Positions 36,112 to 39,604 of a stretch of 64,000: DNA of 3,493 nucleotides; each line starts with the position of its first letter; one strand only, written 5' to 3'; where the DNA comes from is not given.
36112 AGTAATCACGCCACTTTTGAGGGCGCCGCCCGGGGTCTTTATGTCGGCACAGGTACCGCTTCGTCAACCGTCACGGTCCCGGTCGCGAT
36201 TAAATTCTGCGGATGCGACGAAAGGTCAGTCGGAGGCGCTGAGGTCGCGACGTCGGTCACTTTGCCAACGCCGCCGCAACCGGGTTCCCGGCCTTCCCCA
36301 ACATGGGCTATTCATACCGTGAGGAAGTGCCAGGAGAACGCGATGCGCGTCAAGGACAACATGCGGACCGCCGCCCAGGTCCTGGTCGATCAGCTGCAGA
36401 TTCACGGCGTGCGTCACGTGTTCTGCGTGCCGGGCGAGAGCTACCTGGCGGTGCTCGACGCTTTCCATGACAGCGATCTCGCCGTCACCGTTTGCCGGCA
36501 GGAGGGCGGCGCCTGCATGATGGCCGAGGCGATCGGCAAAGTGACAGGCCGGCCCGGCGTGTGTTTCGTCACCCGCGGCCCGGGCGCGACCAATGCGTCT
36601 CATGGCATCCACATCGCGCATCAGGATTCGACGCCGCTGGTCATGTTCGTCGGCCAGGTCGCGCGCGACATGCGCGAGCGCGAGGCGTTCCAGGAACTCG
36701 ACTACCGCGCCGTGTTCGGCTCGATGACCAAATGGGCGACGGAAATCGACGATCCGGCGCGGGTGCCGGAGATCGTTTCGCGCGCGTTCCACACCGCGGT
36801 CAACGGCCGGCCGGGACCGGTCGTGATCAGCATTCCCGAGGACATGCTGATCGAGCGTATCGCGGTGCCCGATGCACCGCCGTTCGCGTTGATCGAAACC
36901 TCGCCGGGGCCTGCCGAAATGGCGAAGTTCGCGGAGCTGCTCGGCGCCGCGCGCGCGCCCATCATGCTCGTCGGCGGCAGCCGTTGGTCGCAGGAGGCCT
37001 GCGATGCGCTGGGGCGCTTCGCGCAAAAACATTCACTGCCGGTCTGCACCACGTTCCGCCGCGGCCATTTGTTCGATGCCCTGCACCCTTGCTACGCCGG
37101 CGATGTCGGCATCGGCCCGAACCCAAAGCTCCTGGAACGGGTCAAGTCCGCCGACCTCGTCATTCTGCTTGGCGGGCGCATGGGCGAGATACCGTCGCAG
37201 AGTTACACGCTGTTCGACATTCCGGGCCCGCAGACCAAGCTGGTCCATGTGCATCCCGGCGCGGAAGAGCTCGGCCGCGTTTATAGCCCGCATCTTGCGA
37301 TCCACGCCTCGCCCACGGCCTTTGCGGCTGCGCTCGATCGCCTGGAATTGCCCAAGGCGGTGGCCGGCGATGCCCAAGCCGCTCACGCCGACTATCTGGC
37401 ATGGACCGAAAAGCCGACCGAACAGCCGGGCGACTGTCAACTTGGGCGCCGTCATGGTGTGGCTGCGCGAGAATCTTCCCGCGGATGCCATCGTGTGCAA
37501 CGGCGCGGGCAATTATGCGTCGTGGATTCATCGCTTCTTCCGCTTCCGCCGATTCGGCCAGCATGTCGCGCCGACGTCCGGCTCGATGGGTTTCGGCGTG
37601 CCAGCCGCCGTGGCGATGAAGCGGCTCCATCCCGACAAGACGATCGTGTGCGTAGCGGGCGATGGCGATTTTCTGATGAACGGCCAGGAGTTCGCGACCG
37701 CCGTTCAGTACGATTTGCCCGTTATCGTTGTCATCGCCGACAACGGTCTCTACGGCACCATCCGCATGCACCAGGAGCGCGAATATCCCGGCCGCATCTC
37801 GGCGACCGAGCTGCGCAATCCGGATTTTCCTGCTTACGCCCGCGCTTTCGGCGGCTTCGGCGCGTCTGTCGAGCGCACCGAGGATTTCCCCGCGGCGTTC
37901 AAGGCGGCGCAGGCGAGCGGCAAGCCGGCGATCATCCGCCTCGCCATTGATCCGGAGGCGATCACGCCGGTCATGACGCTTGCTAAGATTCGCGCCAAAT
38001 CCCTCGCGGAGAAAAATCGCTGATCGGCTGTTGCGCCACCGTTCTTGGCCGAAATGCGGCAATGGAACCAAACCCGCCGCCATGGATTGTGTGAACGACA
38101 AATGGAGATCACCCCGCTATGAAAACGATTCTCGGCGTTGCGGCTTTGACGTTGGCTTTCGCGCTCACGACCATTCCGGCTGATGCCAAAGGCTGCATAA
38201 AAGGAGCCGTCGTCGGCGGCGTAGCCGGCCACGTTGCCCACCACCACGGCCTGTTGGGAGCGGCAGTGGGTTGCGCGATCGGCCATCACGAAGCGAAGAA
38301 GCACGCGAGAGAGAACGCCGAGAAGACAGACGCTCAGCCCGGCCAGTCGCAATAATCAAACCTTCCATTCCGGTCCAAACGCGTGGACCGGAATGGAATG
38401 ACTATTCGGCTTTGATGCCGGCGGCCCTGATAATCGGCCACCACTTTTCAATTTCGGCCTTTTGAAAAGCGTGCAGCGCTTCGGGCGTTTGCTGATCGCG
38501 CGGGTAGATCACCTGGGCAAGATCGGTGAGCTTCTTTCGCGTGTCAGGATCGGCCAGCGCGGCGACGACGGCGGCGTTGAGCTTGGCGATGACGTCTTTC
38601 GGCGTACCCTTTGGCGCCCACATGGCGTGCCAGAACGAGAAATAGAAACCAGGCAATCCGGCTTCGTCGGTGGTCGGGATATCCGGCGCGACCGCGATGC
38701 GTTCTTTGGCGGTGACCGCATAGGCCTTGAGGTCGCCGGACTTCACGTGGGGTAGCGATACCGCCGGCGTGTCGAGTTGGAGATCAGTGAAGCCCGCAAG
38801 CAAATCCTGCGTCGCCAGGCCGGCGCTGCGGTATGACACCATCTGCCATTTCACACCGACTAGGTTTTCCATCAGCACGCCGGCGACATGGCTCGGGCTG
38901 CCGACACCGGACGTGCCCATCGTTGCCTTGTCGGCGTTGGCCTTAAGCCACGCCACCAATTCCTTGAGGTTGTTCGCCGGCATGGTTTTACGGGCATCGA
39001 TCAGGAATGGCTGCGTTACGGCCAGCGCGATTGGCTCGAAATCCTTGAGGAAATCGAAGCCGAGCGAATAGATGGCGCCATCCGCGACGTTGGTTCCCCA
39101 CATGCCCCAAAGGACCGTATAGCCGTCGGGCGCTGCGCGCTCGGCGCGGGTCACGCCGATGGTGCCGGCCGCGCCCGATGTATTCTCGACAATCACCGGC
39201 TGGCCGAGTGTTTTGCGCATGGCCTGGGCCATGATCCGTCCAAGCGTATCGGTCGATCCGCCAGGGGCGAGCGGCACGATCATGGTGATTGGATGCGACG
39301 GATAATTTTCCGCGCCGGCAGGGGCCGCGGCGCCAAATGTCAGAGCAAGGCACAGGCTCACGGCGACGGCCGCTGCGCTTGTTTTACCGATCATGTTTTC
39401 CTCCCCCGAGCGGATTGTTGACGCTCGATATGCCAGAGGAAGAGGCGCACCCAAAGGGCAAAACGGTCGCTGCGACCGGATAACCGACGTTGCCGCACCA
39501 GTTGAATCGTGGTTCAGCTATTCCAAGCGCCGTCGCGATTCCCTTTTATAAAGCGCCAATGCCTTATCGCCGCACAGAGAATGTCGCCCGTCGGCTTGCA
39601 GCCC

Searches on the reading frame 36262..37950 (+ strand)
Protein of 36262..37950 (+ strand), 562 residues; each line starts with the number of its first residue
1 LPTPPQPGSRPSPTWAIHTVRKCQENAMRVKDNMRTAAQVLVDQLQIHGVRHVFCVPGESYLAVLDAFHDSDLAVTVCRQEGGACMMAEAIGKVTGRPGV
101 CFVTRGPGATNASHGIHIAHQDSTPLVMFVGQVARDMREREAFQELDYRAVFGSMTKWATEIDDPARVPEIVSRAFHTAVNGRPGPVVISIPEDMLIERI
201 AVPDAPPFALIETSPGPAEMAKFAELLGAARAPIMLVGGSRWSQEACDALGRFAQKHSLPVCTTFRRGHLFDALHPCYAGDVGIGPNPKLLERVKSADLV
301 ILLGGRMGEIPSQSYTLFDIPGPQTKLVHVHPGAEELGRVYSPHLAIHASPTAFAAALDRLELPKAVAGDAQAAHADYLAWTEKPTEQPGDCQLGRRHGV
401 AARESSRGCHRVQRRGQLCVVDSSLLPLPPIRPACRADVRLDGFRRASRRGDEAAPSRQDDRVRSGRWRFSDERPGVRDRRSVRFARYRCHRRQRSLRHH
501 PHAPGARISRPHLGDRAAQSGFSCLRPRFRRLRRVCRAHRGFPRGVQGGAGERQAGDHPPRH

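Call 41: search_protein_families(library=pfam, proteins=[window:36262-37950:+], max_evalue=0.00001)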
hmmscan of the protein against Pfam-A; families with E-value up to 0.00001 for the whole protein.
window:36262-37950:+ (562 aa): 2 families
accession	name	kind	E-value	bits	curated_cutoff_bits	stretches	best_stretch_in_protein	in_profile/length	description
PF02776.23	TPP_enzyme_N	-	1.7e-36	125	26.8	1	36-149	2-117/119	Thiamine pyrophosphate enzyme, N-terminal TPP binding domain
PF00205.28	TPP_enzyme_M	-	1.2e-27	96.7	30.4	1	221-358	2-137/137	Thiamine pyrophosphate enzyme, central domain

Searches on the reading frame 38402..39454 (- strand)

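Call 86: search_protein_families(library=pfam, proteins=[window:38402-39454:-], max_evalue=0.00001)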
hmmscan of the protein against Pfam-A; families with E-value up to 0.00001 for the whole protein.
window:38402-39454:- (350 aa): 1 family
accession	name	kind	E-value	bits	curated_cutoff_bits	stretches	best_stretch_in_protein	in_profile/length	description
PF03401.19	TctC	-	1e-54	186.4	27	1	73-346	3-273/274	Tripartite tricarboxylate transporter family receptor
